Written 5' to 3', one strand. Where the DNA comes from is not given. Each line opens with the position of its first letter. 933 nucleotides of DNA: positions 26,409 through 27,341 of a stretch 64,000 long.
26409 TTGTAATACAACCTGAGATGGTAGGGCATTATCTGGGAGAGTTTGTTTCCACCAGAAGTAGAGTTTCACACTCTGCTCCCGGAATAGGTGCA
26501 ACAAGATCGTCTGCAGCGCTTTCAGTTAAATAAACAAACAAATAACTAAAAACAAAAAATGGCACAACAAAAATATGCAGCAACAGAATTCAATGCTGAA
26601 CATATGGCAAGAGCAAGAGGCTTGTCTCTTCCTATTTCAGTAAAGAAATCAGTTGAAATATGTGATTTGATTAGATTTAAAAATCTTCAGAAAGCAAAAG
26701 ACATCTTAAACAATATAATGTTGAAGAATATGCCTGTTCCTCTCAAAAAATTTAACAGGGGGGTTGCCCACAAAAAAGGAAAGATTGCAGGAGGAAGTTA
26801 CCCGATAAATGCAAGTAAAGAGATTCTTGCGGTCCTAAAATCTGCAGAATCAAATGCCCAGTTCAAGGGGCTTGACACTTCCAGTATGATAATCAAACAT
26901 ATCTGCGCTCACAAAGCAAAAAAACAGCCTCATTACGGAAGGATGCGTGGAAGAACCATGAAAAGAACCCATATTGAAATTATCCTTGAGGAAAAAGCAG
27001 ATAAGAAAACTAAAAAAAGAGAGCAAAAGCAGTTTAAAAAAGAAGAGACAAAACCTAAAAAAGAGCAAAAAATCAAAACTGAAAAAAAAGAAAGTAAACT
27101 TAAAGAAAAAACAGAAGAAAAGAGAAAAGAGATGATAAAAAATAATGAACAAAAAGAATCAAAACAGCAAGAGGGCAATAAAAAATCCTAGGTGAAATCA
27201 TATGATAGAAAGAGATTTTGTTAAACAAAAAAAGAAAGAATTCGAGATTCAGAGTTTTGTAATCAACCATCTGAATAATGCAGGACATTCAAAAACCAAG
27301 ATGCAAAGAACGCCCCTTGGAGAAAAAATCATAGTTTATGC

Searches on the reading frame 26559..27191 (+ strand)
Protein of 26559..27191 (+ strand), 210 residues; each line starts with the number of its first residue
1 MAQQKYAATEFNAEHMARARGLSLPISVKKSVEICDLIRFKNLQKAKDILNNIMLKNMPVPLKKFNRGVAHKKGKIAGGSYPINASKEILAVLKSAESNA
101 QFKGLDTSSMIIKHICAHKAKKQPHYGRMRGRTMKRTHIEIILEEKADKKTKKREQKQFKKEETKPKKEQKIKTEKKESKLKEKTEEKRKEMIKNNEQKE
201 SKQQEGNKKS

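Call 38: search_protein_families(library=pfam, proteins=[window:26559-27191:+], max_evalue=0.001)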
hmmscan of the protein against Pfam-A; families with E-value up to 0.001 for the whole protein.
window:26559-27191:+ (210 aa): 1 family
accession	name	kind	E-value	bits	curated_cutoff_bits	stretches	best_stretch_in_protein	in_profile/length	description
PF00237.24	Ribosomal_L22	-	1.6e-17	64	28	1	20-143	2-103/104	Ribosomal protein L22p/L17e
